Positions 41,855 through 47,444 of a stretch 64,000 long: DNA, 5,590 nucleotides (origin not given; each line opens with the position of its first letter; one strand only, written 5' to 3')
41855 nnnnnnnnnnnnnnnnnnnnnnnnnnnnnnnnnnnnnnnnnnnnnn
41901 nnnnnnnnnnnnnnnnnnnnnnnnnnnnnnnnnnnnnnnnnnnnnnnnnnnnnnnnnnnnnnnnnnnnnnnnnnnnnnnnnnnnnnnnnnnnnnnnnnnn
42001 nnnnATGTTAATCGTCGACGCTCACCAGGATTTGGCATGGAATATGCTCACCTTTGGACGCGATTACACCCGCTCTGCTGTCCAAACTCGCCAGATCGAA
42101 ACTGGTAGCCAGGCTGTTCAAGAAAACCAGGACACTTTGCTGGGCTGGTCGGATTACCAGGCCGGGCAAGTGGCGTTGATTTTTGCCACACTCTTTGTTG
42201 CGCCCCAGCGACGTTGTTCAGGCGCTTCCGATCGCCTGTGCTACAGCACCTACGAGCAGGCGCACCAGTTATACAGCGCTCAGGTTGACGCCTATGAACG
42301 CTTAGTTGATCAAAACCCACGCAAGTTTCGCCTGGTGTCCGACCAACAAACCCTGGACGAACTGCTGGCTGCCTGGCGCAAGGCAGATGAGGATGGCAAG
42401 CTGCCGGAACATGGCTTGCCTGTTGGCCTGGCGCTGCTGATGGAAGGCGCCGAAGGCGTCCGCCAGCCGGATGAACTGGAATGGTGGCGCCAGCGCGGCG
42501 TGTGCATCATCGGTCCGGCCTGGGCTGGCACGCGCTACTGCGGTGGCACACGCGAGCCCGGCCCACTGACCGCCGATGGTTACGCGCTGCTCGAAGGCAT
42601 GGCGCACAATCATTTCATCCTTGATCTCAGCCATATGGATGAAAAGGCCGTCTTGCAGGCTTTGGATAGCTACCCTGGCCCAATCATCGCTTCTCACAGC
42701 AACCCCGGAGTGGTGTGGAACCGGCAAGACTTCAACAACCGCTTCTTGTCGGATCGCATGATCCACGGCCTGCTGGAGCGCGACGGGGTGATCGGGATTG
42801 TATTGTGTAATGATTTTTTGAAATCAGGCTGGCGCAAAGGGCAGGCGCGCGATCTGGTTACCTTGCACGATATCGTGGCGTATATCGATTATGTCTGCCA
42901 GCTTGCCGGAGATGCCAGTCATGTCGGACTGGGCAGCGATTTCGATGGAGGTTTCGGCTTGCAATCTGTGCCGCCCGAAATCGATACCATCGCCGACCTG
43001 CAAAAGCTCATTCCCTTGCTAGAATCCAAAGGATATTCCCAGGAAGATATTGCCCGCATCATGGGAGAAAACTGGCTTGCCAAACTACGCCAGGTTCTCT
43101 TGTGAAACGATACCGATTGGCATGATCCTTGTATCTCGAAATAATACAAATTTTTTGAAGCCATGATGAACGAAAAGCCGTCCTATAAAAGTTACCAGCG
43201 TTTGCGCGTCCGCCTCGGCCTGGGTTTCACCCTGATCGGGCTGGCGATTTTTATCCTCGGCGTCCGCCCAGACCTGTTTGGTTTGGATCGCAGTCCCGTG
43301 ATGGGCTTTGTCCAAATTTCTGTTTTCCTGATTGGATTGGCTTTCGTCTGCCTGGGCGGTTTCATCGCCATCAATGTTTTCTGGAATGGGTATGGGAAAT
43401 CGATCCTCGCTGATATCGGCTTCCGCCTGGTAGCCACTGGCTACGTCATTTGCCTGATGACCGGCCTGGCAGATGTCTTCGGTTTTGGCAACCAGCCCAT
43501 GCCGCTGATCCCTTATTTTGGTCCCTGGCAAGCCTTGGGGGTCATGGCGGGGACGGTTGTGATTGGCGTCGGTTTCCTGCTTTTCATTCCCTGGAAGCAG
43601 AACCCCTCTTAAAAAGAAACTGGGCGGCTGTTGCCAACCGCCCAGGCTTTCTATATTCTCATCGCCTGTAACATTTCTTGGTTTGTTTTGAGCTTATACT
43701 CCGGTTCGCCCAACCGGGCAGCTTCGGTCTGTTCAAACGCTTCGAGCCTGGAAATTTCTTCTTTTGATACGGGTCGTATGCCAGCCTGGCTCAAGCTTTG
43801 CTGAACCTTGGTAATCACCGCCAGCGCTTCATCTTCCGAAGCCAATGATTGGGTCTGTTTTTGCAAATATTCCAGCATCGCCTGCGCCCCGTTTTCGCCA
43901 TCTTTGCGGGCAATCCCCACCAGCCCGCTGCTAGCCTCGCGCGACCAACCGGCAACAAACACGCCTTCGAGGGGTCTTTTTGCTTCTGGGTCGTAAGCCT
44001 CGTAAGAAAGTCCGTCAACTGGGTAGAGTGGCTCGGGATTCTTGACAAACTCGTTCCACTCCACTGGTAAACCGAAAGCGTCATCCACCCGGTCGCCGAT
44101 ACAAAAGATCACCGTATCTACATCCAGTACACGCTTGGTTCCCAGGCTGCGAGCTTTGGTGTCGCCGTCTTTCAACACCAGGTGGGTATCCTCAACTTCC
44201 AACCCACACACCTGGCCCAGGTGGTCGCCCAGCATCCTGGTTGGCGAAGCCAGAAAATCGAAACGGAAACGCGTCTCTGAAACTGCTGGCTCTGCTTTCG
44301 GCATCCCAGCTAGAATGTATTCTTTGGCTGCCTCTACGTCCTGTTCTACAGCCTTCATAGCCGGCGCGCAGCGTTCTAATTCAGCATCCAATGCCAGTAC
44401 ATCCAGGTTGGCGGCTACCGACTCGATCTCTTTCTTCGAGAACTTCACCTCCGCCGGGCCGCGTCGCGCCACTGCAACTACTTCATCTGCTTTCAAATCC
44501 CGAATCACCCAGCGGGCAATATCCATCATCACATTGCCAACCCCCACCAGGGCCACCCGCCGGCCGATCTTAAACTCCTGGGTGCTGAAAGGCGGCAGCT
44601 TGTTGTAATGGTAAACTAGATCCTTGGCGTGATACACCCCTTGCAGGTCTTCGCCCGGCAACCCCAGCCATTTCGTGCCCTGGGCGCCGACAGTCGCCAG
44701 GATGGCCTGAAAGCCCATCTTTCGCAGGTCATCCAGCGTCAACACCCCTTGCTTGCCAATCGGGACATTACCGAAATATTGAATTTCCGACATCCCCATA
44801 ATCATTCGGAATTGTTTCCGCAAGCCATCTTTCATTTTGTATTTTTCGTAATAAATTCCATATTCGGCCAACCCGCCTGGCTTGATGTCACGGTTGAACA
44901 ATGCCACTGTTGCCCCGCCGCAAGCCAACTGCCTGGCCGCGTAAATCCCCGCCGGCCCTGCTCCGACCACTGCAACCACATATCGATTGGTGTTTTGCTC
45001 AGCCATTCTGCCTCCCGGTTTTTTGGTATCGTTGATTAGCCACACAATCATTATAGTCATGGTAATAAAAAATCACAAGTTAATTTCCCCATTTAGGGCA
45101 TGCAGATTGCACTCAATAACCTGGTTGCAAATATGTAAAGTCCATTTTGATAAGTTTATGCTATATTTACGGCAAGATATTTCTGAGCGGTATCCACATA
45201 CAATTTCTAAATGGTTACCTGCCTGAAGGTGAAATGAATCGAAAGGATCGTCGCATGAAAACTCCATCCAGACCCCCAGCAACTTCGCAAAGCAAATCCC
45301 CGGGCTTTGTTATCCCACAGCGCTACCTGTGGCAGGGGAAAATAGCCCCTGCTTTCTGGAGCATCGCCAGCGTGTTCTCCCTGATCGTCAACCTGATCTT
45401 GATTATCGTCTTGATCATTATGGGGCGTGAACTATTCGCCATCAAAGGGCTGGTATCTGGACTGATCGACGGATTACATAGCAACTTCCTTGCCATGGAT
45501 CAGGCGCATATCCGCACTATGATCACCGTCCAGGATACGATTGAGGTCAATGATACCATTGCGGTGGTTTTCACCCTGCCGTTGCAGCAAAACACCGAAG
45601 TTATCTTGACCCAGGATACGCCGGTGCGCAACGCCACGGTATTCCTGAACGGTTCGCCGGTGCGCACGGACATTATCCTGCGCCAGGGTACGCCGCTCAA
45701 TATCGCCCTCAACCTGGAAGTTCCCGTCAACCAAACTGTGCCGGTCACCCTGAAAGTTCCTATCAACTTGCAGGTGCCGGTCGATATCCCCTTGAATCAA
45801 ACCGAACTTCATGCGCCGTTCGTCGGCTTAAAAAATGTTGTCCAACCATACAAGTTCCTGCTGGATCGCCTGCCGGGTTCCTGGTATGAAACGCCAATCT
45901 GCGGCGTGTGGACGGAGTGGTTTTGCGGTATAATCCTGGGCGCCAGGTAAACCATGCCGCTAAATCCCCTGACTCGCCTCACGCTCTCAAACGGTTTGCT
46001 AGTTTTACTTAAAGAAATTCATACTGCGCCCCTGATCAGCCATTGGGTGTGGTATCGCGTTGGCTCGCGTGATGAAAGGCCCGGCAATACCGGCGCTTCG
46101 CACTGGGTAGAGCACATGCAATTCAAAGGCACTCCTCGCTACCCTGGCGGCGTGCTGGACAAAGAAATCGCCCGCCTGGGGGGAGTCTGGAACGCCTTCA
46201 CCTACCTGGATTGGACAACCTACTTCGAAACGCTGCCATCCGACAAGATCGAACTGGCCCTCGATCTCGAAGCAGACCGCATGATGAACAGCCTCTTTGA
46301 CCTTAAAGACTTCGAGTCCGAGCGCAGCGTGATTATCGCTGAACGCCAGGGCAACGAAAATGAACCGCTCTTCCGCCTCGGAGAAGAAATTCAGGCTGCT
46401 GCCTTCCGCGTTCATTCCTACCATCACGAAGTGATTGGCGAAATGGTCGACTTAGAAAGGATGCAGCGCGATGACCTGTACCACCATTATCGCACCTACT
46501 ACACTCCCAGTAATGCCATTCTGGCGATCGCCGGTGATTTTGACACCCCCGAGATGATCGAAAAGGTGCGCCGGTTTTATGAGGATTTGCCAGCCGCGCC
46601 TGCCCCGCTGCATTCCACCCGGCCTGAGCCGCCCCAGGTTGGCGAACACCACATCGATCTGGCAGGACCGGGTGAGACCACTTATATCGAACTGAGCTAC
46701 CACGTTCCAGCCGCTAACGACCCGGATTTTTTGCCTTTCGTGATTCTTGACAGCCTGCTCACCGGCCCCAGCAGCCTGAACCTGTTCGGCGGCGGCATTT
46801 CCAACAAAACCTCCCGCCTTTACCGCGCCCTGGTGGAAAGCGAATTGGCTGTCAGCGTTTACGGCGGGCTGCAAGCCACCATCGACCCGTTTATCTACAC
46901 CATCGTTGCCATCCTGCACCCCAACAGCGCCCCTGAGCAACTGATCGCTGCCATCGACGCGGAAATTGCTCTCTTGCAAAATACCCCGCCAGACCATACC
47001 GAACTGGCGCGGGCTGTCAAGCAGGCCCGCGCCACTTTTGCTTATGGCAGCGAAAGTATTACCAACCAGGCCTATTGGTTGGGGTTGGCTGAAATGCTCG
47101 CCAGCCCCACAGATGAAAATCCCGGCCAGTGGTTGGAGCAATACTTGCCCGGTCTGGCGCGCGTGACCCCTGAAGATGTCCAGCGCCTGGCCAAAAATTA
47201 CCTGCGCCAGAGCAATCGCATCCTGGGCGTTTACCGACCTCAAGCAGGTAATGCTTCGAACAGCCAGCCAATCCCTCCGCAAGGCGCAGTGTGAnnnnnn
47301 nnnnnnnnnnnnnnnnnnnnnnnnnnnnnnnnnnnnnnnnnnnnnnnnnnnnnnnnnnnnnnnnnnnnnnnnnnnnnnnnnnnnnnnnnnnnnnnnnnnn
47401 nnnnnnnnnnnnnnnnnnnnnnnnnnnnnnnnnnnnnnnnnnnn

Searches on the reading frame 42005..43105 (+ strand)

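Call 76: search_protein_families(library=pfam, proteins=[window:42005-43105:+], max_evalue=0.00001)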
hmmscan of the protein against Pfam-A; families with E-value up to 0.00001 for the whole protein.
window:42005-43105:+ (366 aa): 1 family
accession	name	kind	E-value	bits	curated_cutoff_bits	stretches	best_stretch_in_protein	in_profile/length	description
PF01244.27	Peptidase_M19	-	3.6e-50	171.4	26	1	2-362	7-318/319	Membrane dipeptidase (Peptidase family M19)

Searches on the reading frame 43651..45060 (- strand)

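Call 32: search_protein_families(library=pfam, proteins=[window:43651-45060:-], max_evalue=0.001)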
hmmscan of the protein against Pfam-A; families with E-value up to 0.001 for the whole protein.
window:43651-45060:- (469 aa): 4 families
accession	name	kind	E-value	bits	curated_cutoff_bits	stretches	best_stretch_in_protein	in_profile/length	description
PF07992.20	Pyr_redox_2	-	3.6e-11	43.5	26.1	1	29-203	3-177/291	Pyridine nucleotide-disulphide oxidoreductase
PF13450.12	NAD_binding_8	-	7.2e-05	23.4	21.9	1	31-66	1-36/68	NAD(P)-binding Rossmann-like domain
PF12831.13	FAD_oxidored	-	8.8e-05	22.4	27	1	29-66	2-39/416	FAD dependent oxidoreductase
PF01946.23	Thi4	-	0.00056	19.6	26.2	0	29-67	20-59/235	Thi4 family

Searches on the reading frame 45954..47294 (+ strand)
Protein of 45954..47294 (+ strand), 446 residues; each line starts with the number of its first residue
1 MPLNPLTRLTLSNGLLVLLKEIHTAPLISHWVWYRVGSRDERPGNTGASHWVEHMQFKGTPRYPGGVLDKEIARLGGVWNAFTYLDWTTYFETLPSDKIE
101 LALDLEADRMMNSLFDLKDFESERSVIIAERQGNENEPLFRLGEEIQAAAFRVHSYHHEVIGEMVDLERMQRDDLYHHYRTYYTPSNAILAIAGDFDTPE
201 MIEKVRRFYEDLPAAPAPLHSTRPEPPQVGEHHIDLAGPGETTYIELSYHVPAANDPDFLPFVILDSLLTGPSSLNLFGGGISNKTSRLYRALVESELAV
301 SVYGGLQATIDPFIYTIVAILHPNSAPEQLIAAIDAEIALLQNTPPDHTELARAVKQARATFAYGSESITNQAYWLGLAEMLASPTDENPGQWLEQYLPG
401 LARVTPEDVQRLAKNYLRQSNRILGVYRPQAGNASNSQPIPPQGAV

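Call 31: search_protein_families(library=pfam, proteins=[window:45954-47294:+], max_evalue=0.001)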
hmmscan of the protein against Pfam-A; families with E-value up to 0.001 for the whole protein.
window:45954-47294:+ (446 aa): 2 families
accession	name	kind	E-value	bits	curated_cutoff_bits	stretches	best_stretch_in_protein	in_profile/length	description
PF05193.26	Peptidase_M16_C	-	7.1e-29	101.4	23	1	170-357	2-180/181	Peptidase M16 inactive domain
PF00675.25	Peptidase_M16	-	3.1e-26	92.5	22.3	1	17-161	2-146/149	Insulinase (Peptidase family M16)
